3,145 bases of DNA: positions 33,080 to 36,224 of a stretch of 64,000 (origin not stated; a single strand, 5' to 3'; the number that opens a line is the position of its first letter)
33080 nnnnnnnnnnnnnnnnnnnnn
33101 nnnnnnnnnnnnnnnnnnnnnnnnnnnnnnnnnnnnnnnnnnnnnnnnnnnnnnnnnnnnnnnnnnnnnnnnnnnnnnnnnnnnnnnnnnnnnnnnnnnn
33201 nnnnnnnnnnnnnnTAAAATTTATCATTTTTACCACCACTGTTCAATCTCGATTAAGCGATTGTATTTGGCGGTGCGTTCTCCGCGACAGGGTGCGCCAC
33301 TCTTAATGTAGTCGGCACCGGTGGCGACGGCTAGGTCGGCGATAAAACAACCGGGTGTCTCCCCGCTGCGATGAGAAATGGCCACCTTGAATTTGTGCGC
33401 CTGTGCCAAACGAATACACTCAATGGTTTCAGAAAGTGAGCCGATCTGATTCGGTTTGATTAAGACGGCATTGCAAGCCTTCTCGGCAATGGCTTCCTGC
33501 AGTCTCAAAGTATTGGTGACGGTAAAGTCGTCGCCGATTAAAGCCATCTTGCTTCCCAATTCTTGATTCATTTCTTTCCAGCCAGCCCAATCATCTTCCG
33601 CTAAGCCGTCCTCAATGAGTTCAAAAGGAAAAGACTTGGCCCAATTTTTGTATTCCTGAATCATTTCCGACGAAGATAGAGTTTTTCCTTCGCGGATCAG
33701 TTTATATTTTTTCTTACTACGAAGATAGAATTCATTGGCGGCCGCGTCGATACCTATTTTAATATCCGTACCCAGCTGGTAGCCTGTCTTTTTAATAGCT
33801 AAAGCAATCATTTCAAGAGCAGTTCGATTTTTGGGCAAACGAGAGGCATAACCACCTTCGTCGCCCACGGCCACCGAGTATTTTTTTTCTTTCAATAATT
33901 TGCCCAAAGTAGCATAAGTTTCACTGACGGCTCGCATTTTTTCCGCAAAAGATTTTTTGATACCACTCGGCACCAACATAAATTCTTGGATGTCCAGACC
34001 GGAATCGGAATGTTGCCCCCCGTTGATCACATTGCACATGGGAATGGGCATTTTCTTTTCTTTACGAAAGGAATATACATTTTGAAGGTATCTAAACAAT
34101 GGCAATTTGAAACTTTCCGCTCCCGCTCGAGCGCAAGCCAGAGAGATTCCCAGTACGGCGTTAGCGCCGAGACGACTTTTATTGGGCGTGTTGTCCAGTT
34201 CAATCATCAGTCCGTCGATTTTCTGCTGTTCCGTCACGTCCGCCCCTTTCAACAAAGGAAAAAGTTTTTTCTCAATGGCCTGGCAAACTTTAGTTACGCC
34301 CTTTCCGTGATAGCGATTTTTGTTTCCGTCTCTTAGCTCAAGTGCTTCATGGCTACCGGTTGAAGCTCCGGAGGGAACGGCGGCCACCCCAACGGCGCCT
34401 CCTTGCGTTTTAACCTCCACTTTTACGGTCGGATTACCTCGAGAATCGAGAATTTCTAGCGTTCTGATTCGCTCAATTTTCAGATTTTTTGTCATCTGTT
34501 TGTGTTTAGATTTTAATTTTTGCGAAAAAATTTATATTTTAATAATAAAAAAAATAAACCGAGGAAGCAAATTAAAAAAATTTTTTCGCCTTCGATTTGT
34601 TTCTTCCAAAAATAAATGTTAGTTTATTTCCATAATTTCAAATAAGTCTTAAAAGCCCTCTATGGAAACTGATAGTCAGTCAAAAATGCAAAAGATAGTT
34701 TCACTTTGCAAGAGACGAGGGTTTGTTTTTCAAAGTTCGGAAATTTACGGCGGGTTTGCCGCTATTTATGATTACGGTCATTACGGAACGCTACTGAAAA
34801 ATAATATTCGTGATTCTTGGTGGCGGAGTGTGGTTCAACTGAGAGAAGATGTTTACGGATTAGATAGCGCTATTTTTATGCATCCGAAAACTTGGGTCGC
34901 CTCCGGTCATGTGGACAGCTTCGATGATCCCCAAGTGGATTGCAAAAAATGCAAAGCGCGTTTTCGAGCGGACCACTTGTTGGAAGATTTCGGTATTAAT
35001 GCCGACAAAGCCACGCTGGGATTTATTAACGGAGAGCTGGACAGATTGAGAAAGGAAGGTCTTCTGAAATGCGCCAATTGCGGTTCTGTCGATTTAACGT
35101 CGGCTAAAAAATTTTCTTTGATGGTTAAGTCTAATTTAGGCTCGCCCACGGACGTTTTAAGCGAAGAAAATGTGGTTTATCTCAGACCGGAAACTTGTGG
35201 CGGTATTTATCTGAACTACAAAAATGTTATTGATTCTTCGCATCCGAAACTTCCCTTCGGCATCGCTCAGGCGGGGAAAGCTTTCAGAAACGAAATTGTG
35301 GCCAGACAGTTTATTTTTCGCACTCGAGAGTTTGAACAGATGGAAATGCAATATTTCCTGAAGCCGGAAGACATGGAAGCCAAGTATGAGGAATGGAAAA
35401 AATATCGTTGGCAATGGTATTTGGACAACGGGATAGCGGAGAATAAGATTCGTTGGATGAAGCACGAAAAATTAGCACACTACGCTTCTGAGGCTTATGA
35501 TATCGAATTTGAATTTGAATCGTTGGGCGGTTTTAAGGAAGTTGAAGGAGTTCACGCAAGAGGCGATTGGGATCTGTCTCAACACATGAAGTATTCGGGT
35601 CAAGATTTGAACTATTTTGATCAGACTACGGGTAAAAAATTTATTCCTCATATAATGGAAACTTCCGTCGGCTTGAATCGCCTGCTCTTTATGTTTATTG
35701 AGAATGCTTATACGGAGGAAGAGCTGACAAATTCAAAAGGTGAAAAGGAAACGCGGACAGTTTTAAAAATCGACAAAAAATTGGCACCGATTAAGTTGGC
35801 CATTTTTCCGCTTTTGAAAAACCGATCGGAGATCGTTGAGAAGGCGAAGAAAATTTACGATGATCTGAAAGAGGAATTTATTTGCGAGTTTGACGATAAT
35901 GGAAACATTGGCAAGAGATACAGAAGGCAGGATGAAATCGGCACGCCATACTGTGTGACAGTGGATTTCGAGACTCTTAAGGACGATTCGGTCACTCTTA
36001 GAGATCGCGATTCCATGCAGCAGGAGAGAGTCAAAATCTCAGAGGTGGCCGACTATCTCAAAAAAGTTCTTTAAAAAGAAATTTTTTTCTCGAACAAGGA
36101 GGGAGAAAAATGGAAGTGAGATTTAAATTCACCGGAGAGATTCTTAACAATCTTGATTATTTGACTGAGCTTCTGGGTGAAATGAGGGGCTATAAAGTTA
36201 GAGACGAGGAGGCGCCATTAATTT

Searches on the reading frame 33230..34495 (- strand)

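Call 72: search_protein_families(library=pfam, proteins=[window:33230-34495:-], max_evalue=0.00001)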
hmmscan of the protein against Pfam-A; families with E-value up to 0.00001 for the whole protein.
window:33230-34495:- (421 aa): 3 families
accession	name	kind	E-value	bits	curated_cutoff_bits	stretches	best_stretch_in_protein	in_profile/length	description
PF00113.28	Enolase_C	-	6.3e-95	318.3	21.5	1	148-419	3-279/296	Enolase, C-terminal TIM barrel domain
PF03952.21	Enolase_N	-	9.2e-55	184.8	35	1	7-137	1-131/131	Enolase, N-terminal domain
PF13378.12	MR_MLE_C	-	7.1e-06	26.3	29.4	0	283-392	65-169/219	Enolase C-terminal domain-like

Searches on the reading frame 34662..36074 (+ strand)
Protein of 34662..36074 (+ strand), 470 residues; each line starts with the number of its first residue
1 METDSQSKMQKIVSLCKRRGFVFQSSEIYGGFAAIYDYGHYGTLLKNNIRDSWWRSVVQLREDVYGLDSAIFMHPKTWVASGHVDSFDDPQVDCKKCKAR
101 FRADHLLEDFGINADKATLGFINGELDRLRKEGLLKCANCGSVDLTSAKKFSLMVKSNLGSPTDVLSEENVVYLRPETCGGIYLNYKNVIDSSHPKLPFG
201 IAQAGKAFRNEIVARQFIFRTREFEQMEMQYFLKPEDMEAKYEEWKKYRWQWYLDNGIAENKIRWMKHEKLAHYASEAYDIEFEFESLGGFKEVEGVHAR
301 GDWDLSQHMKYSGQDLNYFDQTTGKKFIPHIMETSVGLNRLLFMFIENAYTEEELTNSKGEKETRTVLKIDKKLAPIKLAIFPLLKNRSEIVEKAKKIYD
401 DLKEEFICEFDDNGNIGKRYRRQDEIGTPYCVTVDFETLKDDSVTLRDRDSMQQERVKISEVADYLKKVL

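Call 72: search_protein_families(library=pfam, proteins=[window:34662-36074:+], max_evalue=0.00001)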
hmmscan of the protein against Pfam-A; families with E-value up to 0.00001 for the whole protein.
window:34662-36074:+ (470 aa): 2 families
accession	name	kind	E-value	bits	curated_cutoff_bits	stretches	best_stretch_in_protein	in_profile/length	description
PF03129.25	HGTP_anticodon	-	1.4e-24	86.4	21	1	379-468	2-93/94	Anticodon binding domain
PF00587.30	tRNA-synt_2b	-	2.9e-19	70.3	29.3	1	170-348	9-178/179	tRNA synthetase class II core domain (G, H, P, S and T)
